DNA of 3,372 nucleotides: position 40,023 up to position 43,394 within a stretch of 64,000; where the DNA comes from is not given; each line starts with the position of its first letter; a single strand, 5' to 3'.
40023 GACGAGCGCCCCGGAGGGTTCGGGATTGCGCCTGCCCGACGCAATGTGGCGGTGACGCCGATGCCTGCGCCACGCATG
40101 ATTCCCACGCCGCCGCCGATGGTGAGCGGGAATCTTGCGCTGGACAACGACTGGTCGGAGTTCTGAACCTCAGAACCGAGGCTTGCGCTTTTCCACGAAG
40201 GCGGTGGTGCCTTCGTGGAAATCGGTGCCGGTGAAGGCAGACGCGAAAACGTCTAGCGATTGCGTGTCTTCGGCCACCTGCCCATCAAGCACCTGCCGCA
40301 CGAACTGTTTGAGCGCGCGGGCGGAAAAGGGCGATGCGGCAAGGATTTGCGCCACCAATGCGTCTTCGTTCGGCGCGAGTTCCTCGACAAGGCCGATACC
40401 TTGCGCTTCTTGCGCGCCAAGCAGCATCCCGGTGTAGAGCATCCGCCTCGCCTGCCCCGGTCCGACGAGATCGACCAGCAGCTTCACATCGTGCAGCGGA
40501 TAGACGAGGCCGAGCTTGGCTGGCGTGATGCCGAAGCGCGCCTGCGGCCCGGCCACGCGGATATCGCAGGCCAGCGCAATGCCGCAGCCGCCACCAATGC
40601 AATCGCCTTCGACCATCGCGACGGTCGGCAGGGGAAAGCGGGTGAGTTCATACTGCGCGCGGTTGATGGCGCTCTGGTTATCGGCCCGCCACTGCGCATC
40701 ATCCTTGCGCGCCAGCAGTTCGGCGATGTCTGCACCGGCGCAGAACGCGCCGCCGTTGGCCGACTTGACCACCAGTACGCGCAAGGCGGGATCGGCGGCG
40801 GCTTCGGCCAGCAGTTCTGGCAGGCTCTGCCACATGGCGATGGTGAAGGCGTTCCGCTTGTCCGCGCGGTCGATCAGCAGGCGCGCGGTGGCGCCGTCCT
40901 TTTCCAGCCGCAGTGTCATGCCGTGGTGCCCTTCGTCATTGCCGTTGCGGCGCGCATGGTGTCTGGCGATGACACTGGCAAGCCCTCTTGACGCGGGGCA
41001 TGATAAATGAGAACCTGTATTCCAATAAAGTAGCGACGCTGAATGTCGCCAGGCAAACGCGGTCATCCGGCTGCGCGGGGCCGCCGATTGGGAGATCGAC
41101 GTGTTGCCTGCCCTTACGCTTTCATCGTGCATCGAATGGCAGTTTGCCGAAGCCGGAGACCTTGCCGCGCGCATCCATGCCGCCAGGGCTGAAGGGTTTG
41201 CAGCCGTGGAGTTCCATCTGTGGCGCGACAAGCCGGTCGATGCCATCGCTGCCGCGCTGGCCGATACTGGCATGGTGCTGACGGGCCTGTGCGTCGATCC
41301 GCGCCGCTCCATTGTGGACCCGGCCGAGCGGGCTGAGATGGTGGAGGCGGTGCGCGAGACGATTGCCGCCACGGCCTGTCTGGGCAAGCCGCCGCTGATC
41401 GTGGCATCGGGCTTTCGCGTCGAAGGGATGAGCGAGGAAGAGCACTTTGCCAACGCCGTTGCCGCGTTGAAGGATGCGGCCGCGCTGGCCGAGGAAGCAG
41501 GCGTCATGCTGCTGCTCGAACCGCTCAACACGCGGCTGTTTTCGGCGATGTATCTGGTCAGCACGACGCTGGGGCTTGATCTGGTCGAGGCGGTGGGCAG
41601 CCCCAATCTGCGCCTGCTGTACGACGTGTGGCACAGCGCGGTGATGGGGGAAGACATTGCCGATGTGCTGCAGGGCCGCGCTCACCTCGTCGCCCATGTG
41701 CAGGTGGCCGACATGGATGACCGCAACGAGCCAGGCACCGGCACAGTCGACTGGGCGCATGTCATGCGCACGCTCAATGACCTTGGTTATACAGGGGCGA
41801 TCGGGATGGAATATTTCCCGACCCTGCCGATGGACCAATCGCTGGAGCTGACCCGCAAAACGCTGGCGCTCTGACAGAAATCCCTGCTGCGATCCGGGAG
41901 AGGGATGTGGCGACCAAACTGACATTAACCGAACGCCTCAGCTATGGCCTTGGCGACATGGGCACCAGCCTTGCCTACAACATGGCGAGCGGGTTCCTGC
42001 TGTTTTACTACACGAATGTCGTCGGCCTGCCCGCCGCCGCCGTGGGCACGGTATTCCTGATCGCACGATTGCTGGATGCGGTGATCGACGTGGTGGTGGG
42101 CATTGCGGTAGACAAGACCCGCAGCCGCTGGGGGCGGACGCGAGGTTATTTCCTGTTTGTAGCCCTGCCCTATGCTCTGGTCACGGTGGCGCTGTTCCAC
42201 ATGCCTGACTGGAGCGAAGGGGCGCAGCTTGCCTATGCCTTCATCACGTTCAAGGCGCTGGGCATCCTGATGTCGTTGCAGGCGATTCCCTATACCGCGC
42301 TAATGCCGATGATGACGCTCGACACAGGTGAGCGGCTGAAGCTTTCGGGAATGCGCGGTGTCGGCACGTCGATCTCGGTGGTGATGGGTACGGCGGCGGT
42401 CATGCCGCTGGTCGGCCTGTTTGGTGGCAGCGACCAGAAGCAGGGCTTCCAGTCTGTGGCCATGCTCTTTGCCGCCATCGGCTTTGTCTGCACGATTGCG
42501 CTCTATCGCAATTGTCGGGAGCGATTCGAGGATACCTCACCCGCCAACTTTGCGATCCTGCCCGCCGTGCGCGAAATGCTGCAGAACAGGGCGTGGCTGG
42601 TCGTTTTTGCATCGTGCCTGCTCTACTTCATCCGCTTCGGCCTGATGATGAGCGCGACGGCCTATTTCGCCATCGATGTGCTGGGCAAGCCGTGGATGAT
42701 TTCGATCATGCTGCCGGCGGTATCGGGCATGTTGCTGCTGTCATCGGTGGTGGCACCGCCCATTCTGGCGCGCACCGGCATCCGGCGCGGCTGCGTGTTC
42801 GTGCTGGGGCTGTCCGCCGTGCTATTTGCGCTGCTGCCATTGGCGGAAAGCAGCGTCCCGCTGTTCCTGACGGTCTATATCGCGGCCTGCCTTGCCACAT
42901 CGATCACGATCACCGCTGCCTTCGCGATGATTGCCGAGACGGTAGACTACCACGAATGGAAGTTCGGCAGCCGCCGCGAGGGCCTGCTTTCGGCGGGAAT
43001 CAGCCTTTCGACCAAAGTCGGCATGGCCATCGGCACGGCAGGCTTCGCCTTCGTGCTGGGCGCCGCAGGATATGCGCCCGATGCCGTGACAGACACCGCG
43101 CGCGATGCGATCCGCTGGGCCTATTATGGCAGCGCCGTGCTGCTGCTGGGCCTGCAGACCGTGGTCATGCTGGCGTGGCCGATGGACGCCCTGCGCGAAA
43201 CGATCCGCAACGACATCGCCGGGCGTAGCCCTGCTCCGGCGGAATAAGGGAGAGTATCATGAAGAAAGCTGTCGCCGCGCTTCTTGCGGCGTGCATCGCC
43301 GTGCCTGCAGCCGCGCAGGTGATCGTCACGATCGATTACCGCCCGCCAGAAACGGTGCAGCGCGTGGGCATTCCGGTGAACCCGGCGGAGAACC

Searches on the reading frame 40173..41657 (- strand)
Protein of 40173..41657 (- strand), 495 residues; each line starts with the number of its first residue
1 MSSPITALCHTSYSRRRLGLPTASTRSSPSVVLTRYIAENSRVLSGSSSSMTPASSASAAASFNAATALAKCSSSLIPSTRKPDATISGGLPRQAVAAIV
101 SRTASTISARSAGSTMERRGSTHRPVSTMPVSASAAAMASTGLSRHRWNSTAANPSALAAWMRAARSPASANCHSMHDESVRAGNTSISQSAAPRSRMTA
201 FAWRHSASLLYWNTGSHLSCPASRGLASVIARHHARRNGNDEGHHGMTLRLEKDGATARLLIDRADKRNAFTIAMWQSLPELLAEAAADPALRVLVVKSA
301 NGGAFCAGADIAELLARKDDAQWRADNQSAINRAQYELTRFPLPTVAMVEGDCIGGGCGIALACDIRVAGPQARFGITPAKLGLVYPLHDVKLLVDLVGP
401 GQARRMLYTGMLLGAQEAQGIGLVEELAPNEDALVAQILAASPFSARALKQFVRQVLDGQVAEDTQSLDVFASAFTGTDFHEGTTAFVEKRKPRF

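Call 113: search_protein_families(library=pfam, proteins=[window:40173-41657:-], max_evalue=0.00001)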
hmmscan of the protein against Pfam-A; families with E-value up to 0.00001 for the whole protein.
window:40173-41657:- (495 aa): 2 families
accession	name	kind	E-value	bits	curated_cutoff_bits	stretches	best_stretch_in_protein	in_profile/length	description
PF00378.25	ECH_1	-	2e-45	155.6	27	1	257-495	6-248/251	Enoyl-CoA hydratase/isomerase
PF16113.10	ECH_2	-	1.5e-24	87.5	27.2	1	259-457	3-203/335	Enoyl-CoA hydratase/isomerase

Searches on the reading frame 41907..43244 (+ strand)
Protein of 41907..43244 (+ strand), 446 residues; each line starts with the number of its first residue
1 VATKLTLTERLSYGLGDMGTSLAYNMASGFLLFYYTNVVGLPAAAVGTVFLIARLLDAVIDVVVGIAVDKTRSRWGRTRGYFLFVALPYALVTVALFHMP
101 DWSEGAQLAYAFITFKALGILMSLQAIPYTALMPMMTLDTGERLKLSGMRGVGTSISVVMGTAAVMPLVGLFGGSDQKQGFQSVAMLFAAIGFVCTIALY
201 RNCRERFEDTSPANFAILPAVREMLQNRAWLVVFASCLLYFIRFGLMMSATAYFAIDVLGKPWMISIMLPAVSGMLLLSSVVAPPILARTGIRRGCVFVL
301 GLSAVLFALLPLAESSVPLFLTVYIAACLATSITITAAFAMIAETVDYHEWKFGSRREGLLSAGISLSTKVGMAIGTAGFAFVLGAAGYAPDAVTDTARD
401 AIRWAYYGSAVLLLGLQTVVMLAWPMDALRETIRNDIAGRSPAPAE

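Call 113: search_protein_families(library=pfam, proteins=[window:41907-43244:+], max_evalue=0.00001)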
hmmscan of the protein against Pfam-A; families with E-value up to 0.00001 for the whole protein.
window:41907-43244:+ (446 aa): 2 families
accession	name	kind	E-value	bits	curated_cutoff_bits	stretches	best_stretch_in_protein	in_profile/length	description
PF13347.12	MFS_2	-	5.9e-82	275.9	27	1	12-426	1-425/427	MFS/sugar transport protein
PF07690.21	MFS_1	-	6.7e-16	58.6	33.4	1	20-346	8-323/347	Major Facilitator Superfamily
